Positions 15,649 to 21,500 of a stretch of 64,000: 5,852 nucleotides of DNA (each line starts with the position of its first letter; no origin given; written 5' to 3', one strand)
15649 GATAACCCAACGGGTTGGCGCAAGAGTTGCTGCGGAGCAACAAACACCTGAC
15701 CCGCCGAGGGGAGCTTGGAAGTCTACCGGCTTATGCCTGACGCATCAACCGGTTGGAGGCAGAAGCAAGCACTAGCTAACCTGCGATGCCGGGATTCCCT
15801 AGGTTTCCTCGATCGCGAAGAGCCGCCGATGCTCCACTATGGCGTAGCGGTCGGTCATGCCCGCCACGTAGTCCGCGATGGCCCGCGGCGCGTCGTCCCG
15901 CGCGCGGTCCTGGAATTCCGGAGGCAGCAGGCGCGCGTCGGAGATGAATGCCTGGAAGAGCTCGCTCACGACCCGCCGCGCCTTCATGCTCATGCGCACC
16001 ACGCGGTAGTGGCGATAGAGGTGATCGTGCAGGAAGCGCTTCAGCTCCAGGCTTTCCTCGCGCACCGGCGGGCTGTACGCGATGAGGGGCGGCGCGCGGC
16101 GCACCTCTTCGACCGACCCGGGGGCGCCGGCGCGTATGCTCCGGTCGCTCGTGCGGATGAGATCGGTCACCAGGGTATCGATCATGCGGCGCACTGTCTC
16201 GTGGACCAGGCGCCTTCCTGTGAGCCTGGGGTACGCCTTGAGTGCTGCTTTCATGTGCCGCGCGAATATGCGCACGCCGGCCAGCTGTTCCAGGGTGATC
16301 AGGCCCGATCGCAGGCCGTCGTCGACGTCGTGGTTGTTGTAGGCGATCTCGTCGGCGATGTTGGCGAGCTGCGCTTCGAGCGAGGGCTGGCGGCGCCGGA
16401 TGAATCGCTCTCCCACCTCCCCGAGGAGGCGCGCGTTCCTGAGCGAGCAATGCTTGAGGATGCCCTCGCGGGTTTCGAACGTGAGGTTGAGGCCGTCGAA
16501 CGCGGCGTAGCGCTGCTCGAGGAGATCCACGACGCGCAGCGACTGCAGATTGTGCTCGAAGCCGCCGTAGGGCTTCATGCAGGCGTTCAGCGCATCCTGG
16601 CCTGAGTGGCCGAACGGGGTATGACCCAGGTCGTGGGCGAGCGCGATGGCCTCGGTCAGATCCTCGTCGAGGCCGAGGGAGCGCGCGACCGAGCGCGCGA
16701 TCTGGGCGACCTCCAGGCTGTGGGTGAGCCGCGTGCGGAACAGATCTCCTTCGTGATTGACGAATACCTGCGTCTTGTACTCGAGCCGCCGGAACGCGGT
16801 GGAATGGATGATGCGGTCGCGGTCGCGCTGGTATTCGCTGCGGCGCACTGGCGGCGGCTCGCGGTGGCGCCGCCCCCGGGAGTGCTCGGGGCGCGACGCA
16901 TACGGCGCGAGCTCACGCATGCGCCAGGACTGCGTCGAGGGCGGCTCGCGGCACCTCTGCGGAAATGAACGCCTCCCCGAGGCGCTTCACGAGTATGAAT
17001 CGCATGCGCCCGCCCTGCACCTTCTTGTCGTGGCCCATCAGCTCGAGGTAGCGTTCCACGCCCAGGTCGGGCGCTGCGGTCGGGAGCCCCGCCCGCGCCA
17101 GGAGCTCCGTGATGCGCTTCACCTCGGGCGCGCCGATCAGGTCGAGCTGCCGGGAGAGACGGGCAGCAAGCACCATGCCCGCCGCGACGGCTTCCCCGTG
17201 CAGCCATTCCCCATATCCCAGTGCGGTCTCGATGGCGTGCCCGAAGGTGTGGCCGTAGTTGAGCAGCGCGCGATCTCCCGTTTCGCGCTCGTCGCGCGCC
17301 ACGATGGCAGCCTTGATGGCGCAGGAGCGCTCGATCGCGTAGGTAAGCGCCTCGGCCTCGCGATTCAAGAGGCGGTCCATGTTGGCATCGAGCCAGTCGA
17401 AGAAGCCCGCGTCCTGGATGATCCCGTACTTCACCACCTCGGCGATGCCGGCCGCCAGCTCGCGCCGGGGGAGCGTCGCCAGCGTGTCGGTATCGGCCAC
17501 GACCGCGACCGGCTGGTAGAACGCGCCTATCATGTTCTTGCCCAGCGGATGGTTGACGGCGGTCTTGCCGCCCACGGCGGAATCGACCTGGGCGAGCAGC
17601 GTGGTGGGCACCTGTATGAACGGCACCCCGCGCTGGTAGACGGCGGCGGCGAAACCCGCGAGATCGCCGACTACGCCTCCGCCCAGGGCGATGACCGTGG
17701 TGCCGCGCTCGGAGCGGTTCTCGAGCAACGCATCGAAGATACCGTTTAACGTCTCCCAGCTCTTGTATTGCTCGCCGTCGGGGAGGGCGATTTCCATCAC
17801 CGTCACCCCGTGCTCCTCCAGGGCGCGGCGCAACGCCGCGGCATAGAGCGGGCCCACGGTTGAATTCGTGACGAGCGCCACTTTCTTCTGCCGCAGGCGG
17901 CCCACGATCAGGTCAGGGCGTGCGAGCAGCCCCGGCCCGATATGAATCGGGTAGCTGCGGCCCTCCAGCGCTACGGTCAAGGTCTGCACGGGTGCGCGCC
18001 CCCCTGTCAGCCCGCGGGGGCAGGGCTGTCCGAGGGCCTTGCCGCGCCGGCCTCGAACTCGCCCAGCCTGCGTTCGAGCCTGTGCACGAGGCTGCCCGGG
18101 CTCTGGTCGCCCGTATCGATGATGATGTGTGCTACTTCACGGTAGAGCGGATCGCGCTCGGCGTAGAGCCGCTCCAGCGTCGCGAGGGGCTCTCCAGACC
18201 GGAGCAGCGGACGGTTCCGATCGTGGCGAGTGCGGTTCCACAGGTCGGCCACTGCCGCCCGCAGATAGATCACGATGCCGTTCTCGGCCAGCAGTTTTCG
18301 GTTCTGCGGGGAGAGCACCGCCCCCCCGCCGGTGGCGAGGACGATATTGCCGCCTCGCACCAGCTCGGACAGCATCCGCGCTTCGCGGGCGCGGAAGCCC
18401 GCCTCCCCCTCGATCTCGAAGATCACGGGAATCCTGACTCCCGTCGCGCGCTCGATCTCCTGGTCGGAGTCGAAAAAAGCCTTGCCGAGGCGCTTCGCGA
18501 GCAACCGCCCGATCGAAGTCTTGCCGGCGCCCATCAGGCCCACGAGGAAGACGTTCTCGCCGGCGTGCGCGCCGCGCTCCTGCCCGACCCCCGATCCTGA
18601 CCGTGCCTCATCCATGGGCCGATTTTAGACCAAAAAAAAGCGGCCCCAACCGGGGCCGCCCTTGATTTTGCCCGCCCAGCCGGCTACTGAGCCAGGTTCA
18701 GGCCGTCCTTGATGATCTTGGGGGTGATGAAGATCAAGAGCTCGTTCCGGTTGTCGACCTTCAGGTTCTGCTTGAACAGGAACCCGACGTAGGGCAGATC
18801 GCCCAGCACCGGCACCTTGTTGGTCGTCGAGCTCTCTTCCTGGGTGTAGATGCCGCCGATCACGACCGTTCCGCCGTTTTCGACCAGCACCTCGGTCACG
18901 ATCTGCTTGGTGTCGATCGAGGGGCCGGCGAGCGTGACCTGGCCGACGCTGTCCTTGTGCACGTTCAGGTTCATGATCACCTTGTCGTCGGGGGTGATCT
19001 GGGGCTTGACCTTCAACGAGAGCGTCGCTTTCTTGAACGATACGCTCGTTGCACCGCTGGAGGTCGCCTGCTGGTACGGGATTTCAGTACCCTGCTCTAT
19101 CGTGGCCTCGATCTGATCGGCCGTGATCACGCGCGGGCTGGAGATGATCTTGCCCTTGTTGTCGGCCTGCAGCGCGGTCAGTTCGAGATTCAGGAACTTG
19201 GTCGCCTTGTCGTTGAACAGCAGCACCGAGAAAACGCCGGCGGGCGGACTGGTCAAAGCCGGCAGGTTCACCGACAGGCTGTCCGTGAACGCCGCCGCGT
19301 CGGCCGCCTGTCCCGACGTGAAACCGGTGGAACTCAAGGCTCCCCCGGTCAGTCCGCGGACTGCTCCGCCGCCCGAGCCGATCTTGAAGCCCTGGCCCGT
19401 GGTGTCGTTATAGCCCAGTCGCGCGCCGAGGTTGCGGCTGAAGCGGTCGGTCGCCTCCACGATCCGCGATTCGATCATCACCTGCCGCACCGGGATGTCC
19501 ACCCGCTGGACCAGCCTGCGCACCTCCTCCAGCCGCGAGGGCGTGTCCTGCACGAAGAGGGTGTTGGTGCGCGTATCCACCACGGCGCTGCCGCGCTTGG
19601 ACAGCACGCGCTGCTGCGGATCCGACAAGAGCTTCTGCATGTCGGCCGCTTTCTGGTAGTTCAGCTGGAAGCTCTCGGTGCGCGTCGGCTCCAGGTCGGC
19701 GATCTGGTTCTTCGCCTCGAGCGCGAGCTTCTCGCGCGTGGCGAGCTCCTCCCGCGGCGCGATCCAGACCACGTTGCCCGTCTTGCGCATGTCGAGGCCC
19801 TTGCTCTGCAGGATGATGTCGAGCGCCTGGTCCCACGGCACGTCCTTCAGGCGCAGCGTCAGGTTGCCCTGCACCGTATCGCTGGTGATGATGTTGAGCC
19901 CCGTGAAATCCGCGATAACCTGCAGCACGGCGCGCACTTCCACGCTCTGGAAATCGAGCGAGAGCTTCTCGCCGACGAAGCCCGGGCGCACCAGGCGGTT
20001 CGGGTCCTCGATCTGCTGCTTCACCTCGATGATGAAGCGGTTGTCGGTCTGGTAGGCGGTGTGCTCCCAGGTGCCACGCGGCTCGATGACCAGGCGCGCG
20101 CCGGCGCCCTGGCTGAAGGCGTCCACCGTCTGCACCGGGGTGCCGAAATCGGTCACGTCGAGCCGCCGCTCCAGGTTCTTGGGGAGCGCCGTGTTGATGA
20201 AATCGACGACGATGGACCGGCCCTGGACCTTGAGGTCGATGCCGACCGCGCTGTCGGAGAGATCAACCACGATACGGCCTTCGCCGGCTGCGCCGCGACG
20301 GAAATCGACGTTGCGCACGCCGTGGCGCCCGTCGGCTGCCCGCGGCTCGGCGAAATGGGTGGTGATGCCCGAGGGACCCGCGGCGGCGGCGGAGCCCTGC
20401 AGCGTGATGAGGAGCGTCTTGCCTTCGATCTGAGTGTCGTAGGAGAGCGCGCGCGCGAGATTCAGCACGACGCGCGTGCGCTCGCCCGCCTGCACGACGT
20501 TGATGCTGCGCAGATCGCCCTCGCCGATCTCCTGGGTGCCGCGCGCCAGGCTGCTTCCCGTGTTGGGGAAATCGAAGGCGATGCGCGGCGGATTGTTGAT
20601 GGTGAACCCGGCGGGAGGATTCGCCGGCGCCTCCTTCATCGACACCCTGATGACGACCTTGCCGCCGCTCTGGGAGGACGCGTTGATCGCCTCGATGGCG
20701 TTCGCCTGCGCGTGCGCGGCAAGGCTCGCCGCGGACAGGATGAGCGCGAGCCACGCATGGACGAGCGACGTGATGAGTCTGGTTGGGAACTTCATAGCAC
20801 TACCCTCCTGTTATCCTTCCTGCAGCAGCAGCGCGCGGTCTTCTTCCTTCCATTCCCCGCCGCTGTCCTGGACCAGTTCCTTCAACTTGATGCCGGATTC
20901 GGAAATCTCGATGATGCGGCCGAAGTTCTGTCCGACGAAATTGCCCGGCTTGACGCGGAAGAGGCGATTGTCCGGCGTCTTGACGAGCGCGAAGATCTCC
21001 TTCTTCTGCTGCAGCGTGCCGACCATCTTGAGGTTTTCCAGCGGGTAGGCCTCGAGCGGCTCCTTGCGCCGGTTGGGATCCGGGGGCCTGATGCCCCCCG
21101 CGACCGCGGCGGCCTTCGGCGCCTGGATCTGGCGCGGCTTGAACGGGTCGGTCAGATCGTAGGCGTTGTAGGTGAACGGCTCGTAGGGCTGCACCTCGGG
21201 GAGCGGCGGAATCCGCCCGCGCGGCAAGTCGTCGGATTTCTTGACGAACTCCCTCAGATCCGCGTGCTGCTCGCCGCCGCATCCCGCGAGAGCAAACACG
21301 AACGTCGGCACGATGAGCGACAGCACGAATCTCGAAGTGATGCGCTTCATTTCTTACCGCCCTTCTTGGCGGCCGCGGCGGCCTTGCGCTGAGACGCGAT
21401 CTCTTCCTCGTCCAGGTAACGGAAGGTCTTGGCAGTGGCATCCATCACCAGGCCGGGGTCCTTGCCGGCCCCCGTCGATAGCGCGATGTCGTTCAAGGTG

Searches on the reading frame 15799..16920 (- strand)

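Call 82: search_protein_families(library=pfam, proteins=[window:15799-16920:-], max_evalue=0.00001)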
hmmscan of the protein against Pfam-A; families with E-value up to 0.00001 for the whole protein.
window:15799-16920:- (373 aa): 2 families
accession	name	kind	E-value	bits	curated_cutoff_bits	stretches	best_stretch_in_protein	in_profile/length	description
PF13286.11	HD_assoc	-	1.2e-28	99.9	22.2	1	280-366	1-91/91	Phosphohydrolase-associated domain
PF01966.28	HD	-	5.1e-15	56.2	22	1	64-193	1-114/116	HD domain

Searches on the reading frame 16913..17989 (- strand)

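Call 82: search_protein_families(library=pfam, proteins=[window:16913-17989:-], max_evalue=0.00001)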
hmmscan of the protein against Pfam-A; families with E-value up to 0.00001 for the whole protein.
window:16913-17989:- (358 aa): 4 families
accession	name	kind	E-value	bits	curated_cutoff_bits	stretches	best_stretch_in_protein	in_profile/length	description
PF24621.2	DHQS_C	-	4.2e-54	182.9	27.6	1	181-324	1-144/144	3-dehydroquinate synthase C-terminal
PF01761.26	DHQ_synthase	-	4.4e-50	168.6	24.2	1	67-179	2-114/115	3-dehydroquinate synthase N-terminal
PF13685.12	Fe-ADH_2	-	9.6e-13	48.8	28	1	17-174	2-149/149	Iron-containing alcohol dehydrogenase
PF00465.25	Fe-ADH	-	5.7e-07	29.7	31.3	1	15-131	4-131/168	Iron-containing alcohol dehydrogenase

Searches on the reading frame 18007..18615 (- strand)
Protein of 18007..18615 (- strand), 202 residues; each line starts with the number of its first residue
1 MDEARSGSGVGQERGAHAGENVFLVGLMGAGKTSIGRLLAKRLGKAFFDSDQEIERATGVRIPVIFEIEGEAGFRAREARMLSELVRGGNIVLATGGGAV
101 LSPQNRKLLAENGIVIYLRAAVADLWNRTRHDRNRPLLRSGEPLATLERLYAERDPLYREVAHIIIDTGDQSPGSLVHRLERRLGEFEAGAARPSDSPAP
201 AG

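Call 83: search_protein_families(library=pfam, proteins=[window:18007-18615:-], max_evalue=0.00001)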
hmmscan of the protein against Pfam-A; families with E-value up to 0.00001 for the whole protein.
window:18007-18615:- (202 aa): 2 families
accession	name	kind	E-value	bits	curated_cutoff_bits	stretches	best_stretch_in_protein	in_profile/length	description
PF01202.28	SKI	-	4.9e-51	173.4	22.1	1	28-180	1-154/159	Shikimate kinase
PF13238.12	AAA_18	-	4.1e-06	27.7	29.4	0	22-134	1-113/128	AAA domain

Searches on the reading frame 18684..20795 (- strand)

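Call 83: search_protein_families(library=pfam, proteins=[window:18684-20795:-], max_evalue=0.00001)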
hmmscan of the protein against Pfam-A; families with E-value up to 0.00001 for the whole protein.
window:18684-20795:- (703 aa): 5 families
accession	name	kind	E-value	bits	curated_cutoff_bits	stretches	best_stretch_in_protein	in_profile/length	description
PF00263.26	Secretin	-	2e-49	167.9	27.5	1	541-696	1-169/169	Bacterial type II and III secretion system protein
PF11741.13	AMIN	-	2.5e-36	124.2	20.5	2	162-264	1-100/101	AMIN domain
PF03958.22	Secretin_N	-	5.2e-14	52.6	28.2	1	373-438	1-69/69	Bacterial type II/III secretion system short domain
PF07660.19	STN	-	3.1e-09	36.9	28.4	1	301-347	2-51/52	Secretin and TonB N terminus short domain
PF21305.2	type_II_gspD_N0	-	9.8e-06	25.8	27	0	280-329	1-51/71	GspD-like, N0 domain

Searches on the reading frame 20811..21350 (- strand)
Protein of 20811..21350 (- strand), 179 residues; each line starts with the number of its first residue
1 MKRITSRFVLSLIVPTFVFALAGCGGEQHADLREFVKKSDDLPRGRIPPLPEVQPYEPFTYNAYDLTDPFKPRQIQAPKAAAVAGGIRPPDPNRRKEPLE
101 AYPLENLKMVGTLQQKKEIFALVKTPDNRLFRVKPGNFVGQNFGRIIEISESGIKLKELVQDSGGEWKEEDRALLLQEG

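Call 83: search_protein_families(library=pfam, proteins=[window:20811-21350:-], max_evalue=0.00001)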
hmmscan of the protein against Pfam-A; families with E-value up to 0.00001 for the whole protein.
window:20811-21350:- (179 aa): 1 family
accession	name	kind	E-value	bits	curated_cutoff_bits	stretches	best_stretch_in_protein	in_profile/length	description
PF04351.19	PilP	-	9.2e-50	168.8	25.6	1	31-176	1-146/146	Pilus assembly protein, PilP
